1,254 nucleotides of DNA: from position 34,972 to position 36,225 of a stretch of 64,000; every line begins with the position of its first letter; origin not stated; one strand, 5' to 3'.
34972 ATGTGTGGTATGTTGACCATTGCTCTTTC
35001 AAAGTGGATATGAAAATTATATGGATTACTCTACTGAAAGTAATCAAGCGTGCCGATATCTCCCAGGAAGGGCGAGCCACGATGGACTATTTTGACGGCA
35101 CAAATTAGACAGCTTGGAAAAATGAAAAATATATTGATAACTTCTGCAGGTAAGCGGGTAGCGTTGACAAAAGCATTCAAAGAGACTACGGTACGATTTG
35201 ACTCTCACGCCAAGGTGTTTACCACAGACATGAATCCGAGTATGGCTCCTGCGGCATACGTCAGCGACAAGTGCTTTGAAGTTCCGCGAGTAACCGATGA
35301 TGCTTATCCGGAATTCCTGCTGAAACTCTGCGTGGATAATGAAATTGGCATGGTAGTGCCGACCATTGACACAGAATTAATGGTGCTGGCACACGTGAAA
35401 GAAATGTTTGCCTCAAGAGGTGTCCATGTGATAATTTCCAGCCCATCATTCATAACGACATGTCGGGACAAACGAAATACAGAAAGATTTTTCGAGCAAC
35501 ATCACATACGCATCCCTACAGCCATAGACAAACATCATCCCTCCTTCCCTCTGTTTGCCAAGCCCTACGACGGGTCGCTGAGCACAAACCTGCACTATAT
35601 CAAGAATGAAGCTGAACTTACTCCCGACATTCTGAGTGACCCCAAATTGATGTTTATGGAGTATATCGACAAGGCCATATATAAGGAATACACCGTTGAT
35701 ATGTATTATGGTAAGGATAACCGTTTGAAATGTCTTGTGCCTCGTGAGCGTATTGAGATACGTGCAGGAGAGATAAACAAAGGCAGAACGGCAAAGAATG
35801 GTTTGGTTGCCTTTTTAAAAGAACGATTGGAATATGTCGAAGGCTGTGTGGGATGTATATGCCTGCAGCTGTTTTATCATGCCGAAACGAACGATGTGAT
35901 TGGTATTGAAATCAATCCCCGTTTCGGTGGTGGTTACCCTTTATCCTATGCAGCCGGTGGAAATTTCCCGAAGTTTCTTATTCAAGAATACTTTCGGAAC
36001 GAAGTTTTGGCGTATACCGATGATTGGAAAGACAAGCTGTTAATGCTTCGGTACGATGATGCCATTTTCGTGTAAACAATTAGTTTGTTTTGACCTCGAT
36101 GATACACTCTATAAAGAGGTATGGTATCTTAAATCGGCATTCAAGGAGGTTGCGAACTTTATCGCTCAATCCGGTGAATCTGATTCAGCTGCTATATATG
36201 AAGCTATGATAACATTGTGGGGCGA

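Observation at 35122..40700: Six-gene ligase/kinase/nucleotidyltransferase cassette in the capsule locus: candidate new glycan-modification pathway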

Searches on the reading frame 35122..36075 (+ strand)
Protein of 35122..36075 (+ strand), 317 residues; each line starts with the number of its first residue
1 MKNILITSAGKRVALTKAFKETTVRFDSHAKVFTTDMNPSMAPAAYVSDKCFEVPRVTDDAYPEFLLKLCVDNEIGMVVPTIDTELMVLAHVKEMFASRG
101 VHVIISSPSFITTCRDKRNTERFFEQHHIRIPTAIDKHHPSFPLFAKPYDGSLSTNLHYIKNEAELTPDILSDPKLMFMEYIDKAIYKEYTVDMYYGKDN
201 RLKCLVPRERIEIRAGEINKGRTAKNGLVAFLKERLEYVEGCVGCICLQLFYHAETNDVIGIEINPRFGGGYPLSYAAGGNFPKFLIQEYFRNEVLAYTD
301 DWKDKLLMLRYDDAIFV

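Call 3: search_protein_families(library=pfam, proteins=[window:35122-36075:+], max_evalue=0.01)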
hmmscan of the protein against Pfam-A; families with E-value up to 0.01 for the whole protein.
window:35122-36075:+ (317 aa): 3 families
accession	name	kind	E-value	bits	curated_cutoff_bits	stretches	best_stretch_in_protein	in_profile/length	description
PF21360.3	PylC-like_N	-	4.1e-25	88.2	27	1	4-104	1-96/96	PylC-like, N-terminal domain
PF15632.11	ATPgrasp_Ter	-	2e-11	44.2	29.1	1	173-292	2-110/131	ATP-grasp in the biosynthetic pathway with Ter operon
PF02655.19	ATP-grasp_3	-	7.8e-08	33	23.2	1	114-270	1-159/160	ATP-grasp domain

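Call 4: search_protein_families(library=ncbifam, proteins=[window:35122-36075:+], max_evalue=0.01)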
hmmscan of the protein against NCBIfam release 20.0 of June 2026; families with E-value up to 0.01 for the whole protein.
window:35122-36075:+ (317 aa): 8 families
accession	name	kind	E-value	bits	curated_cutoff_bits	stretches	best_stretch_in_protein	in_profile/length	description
NF009405.0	PRK12767.1-4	equivalog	7.8e-111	370.1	390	1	3-316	2-314/320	carbamoyl phosphate synthase-like protein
NF009406.0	PRK12767.1-5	equivalog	1.5e-50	172.1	271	1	1-314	2-317/327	carbamoyl phosphate synthase-like protein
NF009403.0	PRK12767.1-2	equivalog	1.4e-45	156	286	2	3-227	2-226/342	carbamoyl phosphate synthase-like protein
NF009404.0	PRK12767.1-3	equivalog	1.3e-38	132.8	316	1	3-288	2-304/344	carbamoyl phosphate synthase-like protein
NF009402.0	PRK12767.1-1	equivalog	2e-38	132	218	1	2-305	3-312/329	carbamoyl phosphate synthase-like protein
NF053643.1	Ddl_archaea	equivalog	2.5e-09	36.6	500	1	41-280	33-284/367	putative pseudomurein biosynthesis ATP-grasp protein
TIGR03909.1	pyrrolys_PylC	equivalog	7e-08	31.6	248.3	1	73-184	60-169/374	3-methylornithine--L-lysine ligase PylC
NF005315.0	PRK06849.1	equivalog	0.0013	17.8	406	0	52-135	52-135/389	hypothetical protein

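Call 14: search_solved_structures(query=window:35122-36075:+, max_evalue=0.01)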
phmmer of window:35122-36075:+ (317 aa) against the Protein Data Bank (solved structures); distinct sequences matched with E-value up to 0.01: 1.
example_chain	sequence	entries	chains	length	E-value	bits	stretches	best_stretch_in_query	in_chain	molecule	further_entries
2pn1_A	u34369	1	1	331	6.2e-31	110.7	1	3-314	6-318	Carbamoylphosphate synthase large subunit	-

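Call 65: find_homologous_proteins(query=window:35122-36075:+)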
Query window:35122-36075:+ (317 aa): 6792 proteins with E <= 0.001 among 7282 candidates; the best 120 are listed.
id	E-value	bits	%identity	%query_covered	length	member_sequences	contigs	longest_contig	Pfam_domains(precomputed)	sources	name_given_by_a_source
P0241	1.9e-198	676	92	100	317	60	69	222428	PF15632.12,PF02655.20,PF21360.4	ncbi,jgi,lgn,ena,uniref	ncbi:ATP-grasp domain-containing protein [Bacteroides uniformis]|uniref:ATP-grasp domain-containing 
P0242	4.8e-179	612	81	100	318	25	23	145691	PF15632.12,PF02655.20,PF21360.4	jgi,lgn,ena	jgi:carbamoyl-phosphate synthase large subunit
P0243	4.3e-177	606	80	100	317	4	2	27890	PF15632.12,PF02655.20,PF21360.4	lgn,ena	-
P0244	2.3e-167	574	77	99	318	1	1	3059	PF15632.12,PF02655.20,PF21360.4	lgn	-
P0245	3.3e-167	573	77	99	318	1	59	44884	PF15632.12,PF02655.20,PF21360.4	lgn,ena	-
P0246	8.7e-167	572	76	99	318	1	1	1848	PF15632.12,PF02655.20,PF21360.4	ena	-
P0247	1.2e-166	571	76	99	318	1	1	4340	PF15632.12,PF02655.20,PF21360.4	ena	-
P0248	1.6e-166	571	76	99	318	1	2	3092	PF15632.12,PF02655.20,PF21360.4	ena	-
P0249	2.3e-166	570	76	99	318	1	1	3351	PF15632.12,PF02655.20,PF21360.4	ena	-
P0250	2.9e-164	563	75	99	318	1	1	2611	PF15632.12,PF02655.20,PF21360.4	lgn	-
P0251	5.1e-164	563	74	100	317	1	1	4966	PF15632.12,PF02655.20,PF21360.4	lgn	-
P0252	3.5e-162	557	73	100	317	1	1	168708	PF15632.12,PF02655.20,PF21360.4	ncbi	-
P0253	1.4e-161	555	72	99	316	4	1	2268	PF15632.12,PF02655.20,PF21360.4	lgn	-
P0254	2.1e-161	554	72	100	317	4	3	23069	PF15632.12,PF02655.20,PF21360.4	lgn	-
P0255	8.2e-161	552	72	100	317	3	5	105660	PF15632.12,PF02655.20,PF21360.4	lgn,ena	-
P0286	1.1e-155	535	69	99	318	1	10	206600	PF15632.12,PF02655.20,PF21360.4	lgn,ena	-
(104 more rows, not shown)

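Call 66: find_encoding_contigs(protein=P0241, flank=10000, max_places=4)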
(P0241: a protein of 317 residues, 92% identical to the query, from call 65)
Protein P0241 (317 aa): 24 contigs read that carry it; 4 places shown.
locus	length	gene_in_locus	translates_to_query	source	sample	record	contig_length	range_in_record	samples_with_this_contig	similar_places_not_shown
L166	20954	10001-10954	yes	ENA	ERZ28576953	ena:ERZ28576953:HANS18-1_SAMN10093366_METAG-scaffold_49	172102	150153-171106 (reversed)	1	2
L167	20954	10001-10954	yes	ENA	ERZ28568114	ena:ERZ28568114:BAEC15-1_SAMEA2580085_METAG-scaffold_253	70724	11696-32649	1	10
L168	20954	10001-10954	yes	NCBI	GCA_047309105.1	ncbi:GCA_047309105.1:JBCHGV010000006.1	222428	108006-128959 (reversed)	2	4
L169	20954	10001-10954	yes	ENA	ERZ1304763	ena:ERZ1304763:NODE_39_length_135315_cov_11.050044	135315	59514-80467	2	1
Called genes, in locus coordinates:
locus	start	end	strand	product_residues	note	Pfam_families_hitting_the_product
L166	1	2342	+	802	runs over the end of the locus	-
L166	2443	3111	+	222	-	PF19567:CpsB_CapC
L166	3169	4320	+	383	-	PF13439:Glyco_transf_4 (faint), PF13579:Glyco_trans_4_4 (weak), PF00534:Glycos_transf_1, PF13692:Glyco_trans_1_4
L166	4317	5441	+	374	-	PF13439:Glyco_transf_4, PF00534:Glycos_transf_1, PF13692:Glyco_trans_1_4, PF20706:GT4-conflict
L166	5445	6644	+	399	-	-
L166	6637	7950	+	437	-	-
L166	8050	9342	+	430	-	PF14279:HNH_5 (weak)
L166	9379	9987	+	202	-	PF02397:Bac_transf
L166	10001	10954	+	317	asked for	PF21360:PylC-like_N, PF02655:ATP-grasp_3, PF15632:ATPgrasp_Ter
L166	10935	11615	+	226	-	PF00702:Hydrolase, PF13419:HAD_2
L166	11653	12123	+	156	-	-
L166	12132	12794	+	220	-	PF02223:Thymidylate_kin (faint)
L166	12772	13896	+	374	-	PF01633:Choline_kinase, PF01636:APH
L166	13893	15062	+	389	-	PF14907:NTP_transf_5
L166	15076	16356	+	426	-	PF01041:DegT_DnrJ_EryC1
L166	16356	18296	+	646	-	PF13727:CoA_binding_3 (weak), PF01073:3Beta_HSD, PF01370:Epimerase, PF02719:Polysacc_synt_2, PF04321:RmlD_sub_bind, PF16363:GDP_Man_Dehyd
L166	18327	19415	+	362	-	PF01370:Epimerase, PF04321:RmlD_sub_bind, PF16363:GDP_Man_Dehyd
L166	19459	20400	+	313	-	PF01370:Epimerase, PF04321:RmlD_sub_bind, PF16363:GDP_Man_Dehyd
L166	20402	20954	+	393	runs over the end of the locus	PF01467:CTP_transf_like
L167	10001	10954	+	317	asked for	PF21360:PylC-like_N, PF02655:ATP-grasp_3, PF15632:ATPgrasp_Ter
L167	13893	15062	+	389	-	PF14907:NTP_transf_5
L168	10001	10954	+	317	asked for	PF21360:PylC-like_N, PF02655:ATP-grasp_3, PF15632:ATPgrasp_Ter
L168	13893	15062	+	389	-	PF14907:NTP_transf_5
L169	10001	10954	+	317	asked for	PF21360:PylC-like_N, PF02655:ATP-grasp_3, PF15632:ATPgrasp_Ter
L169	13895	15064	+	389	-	PF14907:NTP_transf_5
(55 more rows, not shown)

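Call 67: find_encoding_contigs(protein=P0286, flank=10000, max_places=3)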
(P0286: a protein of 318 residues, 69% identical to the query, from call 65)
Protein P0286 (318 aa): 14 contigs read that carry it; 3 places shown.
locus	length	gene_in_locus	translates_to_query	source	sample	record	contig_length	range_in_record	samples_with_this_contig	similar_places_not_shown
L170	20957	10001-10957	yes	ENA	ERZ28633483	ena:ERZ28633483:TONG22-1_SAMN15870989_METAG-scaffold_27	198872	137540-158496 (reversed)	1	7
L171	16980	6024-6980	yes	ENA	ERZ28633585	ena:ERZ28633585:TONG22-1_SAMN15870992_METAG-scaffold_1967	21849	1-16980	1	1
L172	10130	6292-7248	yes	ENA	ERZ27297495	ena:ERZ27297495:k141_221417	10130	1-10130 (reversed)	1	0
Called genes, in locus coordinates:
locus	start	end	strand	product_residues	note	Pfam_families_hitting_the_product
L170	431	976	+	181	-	PF00132:Hexapep (faint), PF14602:Hexapep_2 (faint)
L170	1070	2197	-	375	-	PF13173:AAA_14, PF13635:DUF4143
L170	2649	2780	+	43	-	PF00535:Glycos_transf_2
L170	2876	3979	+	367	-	PF14907:NTP_transf_5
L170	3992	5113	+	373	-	PF00534:Glycos_transf_1, PF13692:Glyco_trans_1_4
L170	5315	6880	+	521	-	PF09820:AAA-ATPase_like, PF08011:PDDEXK_9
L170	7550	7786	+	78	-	-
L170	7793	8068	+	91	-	PF15738:YafQ_toxin, PF05016:ParE_toxin (weak)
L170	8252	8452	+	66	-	PF21956:DUF6922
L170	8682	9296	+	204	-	PF02397:Bac_transf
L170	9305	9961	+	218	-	PF17836:PglD_N, PF25084:LbH_EIF2B (faint), PF25087:GMPPB_C (faint), PF00132:Hexapep, PF14602:Hexapep_2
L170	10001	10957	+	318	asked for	PF21360:PylC-like_N, PF02655:ATP-grasp_3, PF15632:ATPgrasp_Ter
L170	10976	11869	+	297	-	PF02485:Branch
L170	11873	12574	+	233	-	PF00702:Hydrolase, PF13419:HAD_2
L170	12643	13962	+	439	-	PF00155:Aminotran_1_2 (weak), PF01041:DegT_DnrJ_EryC1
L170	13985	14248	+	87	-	-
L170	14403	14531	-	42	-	-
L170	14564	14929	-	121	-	PF13443:HTH_26 (faint), PF01381:HTH_3, PF12844:HTH_19 (faint)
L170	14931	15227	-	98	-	PF09907:HigB_toxin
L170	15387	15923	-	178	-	PF00498:FHA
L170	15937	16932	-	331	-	PF18175:HU-CCDC81_bac_2 (weak), PF05036:SPOR (weak)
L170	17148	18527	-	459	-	PF00270:DEAD, PF04851:ResIII (faint), PF00271:Helicase_C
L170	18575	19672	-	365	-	PF03739:LptF_LptG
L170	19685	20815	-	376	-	PF01702:TGT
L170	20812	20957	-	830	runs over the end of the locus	PF02190:LON_substr_bdg, PF13401:AAA_22 (faint), PF13191:AAA_16 (weak), PF00004:AAA, PF07728:AAA_5, PF22667:Lon_lid, PF05362:Lon_C, PF13541:ChlI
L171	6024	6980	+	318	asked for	PF21360:PylC-like_N, PF02655:ATP-grasp_3, PF15632:ATPgrasp_Ter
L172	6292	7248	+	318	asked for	PF21360:PylC-like_N, PF02655:ATP-grasp_3, PF15632:ATPgrasp_Ter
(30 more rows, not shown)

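Call 70: search_protein_families(library=pfam, proteins=[L166:11653-12123:+, L166:8050-9342:+, L170:2876-3979:+], max_evalue=0.1)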
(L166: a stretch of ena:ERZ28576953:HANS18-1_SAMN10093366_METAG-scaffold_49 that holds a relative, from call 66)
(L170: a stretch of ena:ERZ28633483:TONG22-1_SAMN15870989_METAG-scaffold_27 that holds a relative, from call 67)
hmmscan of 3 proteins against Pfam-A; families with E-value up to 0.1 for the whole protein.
L166:11653-12123:+ (156 aa): 0 families

L166:8050-9342:+ (430 aa): 1 family
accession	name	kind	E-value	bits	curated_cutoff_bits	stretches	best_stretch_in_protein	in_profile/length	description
PF14279.12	HNH_5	-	3e-07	30.7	27.5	1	168-217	1-51/56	HNH endonuclease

L170:2876-3979:+ (367 aa): 1 family
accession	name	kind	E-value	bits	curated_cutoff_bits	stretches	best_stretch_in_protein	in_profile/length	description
PF14907.12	NTP_transf_5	-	4.4e-22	79.3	31.2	1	22-279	2-249/249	Uncharacterised nucleotidyltransferase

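Call 81: search_protein_representatives(protein=window:35122-36075:+)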
Query: 317 residues. Proteins with E-value up to 0.001 (for the whole library): 5429; up to 1e-10: 2563; up to 1e-30: 421. The best 150 are listed.
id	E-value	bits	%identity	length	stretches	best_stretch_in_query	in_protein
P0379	1.1e-123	428.6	59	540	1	3-316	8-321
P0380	1.9e-102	358.8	51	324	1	2-315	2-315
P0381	1.5e-89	316.5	45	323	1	3-316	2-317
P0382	1.3e-88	313.3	46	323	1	3-316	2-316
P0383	5.1e-87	308.1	44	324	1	2-316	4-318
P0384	5.3e-87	308.0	45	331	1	2-316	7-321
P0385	1.7e-82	293.2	43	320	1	2-316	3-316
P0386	2.2e-81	289.6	42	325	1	2-317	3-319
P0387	2.1e-80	286.4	51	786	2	147-310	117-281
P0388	1.6e-79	283.5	43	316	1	3-317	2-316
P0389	1.5e-78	280.3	40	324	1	3-316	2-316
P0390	1.8e-78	280.0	43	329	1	3-317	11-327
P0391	3.7e-77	275.7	42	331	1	1-317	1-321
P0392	1.0e-76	274.2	44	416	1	3-317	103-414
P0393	6.4e-76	271.6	43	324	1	2-314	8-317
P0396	3.4e-74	266.0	44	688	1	2-315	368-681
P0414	1.4e-63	231.1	32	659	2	4-316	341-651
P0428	3.2e-56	206.9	42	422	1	2-317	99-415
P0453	6.4e-52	192.8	38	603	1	3-317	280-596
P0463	7.7e-51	189.3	37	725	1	3-317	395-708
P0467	2.1e-50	187.8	38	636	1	3-316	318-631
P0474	4.0e-49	183.6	35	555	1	4-316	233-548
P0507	7.3e-46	172.9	35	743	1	3-317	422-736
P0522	2.1e-44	168.1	39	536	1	2-311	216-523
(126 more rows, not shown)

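Call 82: search_protein_families(library=pfam, proteins=[P0522, P0474, P0453, P0467, P0396, P0414, P0463, P0507, P0392, P0379], max_evalue=0.00001)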
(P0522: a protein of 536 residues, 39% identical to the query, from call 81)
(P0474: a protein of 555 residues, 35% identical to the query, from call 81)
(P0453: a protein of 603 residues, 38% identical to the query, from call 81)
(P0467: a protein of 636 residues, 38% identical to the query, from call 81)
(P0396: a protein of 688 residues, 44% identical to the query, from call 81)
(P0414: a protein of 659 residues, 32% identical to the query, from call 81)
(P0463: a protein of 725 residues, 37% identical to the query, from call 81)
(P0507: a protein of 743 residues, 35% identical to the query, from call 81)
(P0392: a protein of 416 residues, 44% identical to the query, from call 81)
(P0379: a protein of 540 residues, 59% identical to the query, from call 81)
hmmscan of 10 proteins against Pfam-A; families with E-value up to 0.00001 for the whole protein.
P0522 (536 aa): 3 families
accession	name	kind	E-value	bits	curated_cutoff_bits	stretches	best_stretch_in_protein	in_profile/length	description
PF21360.3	PylC-like_N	-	4.2e-26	91.4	27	1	218-312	1-93/96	PylC-like, N-terminal domain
PF15632.11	ATPgrasp_Ter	-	2.4e-12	47.2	29.1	1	389-507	4-112/131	ATP-grasp in the biosynthetic pathway with Ter operon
PF02655.19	ATP-grasp_3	-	9.8e-12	45.7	23.2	1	325-482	1-159/160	ATP-grasp domain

P0474 (555 aa): 6 families
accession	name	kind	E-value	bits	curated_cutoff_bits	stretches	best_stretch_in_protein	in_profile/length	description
PF21360.3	PylC-like_N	-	2.7e-22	79.1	27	1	233-332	1-95/96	PylC-like, N-terminal domain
PF02655.19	ATP-grasp_3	-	3.5e-13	50.4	23.2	1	343-503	1-159/160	ATP-grasp domain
PF00132.30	Hexapep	-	3.3e-12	46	27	0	119-153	2-36/36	Bacterial transferase hexapeptide (six repeats)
PF15632.11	ATPgrasp_Ter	-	1.5e-11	44.7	29.1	1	409-540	2-125/131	ATP-grasp in the biosynthetic pathway with Ter operon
PF13535.11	ATP-grasp_4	-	3.5e-07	30.4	27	0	378-450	3-93/160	ATP-grasp domain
PF17836.7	PglD_N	-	5.9e-07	30.4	23.4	1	4-81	2-77/78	PglD N-terminal domain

P0453 (603 aa): 6 families
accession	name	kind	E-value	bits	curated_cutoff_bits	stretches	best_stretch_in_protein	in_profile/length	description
PF21360.3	PylC-like_N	-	7.2e-23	81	27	1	281-377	1-93/96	PylC-like, N-terminal domain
PF02655.19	ATP-grasp_3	-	5.2e-16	59.6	23.2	1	390-549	1-159/160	ATP-grasp domain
PF15632.11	ATPgrasp_Ter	-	7.6e-16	58.5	29.1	1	454-577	3-116/131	ATP-grasp in the biosynthetic pathway with Ter operon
PF02388.22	FemAB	-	4.4e-14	52.6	24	1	49-105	156-216/406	FemAB family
PF13480.13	Acetyltransf_6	-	2.3e-11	44.5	22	1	65-193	6-138/143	Acetyltransferase (GNAT) domain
PF04339.18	FemAB_like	-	9.5e-06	25.4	27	0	60-150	177-273/369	Peptidogalycan biosysnthesis/recognition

P0467 (636 aa): 4 families
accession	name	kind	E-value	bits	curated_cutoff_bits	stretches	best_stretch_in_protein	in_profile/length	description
PF21360.3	PylC-like_N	-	2.8e-24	85.5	27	1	319-417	1-95/96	PylC-like, N-terminal domain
PF15632.11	ATPgrasp_Ter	-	2.3e-18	66.7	29.1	1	496-610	7-112/131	ATP-grasp in the biosynthetic pathway with Ter operon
PF02655.19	ATP-grasp_3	-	2.8e-17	63.7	23.2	1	429-584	2-159/160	ATP-grasp domain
PF07478.18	Dala_Dala_lig_C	-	9.9e-06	25.6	24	0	454-509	31-90/204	D-ala D-ala ligase C-terminus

P0396 (688 aa): 3 families
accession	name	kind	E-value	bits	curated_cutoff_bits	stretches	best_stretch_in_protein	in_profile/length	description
PF21360.3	PylC-like_N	-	1.6e-23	83.1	27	1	370-470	1-96/96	PylC-like, N-terminal domain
PF15632.11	ATPgrasp_Ter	-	6.9e-16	58.7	29.1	1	551-660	11-112/131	ATP-grasp in the biosynthetic pathway with Ter operon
PF02655.19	ATP-grasp_3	-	7.4e-08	33.1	23.2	0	480-636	1-159/160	ATP-grasp domain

P0414 (659 aa): 5 families
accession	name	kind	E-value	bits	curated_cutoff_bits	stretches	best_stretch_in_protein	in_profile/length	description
PF21360.3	PylC-like_N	-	3.1e-49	165.5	27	2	3-99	1-96/96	PylC-like, N-terminal domain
PF02655.19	ATP-grasp_3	-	3e-33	115.6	23.2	2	451-605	3-159/160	ATP-grasp domain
PF15632.11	ATPgrasp_Ter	-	1.3e-31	109.5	29.1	2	512-629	3-112/131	ATP-grasp in the biosynthetic pathway with Ter operon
PF13535.11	ATP-grasp_4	-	1e-12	48.4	27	0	481-605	4-155/160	ATP-grasp domain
PF07478.18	Dala_Dala_lig_C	-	8.4e-08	32.4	24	0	470-530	27-91/204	D-ala D-ala ligase C-terminus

P0463 (725 aa): 5 families
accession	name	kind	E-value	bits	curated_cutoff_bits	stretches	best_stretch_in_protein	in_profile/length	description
PF00953.26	Glycos_transf_4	-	8.9e-34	117.2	27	1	104-271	2-158/160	Glycosyl transferase family 4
PF21360.3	PylC-like_N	-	6.1e-23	81.2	27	1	396-495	1-96/96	PylC-like, N-terminal domain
PF15632.11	ATPgrasp_Ter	-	4.1e-17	62.6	29.1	1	567-686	2-112/131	ATP-grasp in the biosynthetic pathway with Ter operon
PF02655.19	ATP-grasp_3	-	5.3e-16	59.6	23.2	1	507-661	3-159/160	ATP-grasp domain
PF13535.11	ATP-grasp_4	-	1.9e-08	34.5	27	1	536-661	3-155/160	ATP-grasp domain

P0507 (743 aa): 5 families
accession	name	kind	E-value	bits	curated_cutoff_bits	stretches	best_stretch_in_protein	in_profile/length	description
PF00953.26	Glycos_transf_4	-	2.5e-32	112.5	27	1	112-280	2-158/160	Glycosyl transferase family 4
PF21360.3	PylC-like_N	-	3.1e-21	75.8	27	1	423-523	1-96/96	PylC-like, N-terminal domain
PF15632.11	ATPgrasp_Ter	-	1.4e-19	70.6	29.1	1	599-725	6-123/131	ATP-grasp in the biosynthetic pathway with Ter operon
PF02655.19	ATP-grasp_3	-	1.3e-17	64.8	23.2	1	534-689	2-159/160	ATP-grasp domain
PF13535.11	ATP-grasp_4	-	3.6e-06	27.1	27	0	599-689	56-155/160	ATP-grasp domain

P0392 (416 aa): 2 families
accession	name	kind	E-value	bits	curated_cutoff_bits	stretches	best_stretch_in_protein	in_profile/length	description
PF21360.3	PylC-like_N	-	3.6e-17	62.7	27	1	105-201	2-95/96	PylC-like, N-terminal domain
PF15632.11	ATPgrasp_Ter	-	2.1e-08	34.5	29.1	1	283-389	14-110/131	ATP-grasp in the biosynthetic pathway with Ter operon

P0379 (540 aa): 5 families
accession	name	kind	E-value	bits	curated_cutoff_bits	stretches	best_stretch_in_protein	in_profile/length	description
PF21360.3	PylC-like_N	-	1e-22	80.5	27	1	9-108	1-95/96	PylC-like, N-terminal domain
PF13419.12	HAD_2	-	9.9e-18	65.3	23.8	1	329-506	1-176/178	Haloacid dehalogenase-like hydrolase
PF00702.32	Hydrolase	-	5.6e-15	56.7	26.4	1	327-501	2-190/191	haloacid dehalogenase-like hydrolase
PF15632.11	ATPgrasp_Ter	-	9.3e-10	38.8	29.1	1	179-296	3-109/131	ATP-grasp in the biosynthetic pathway with Ter operon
PF02655.19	ATP-grasp_3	-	1.4e-07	32.2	23.2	1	119-275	1-159/160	ATP-grasp domain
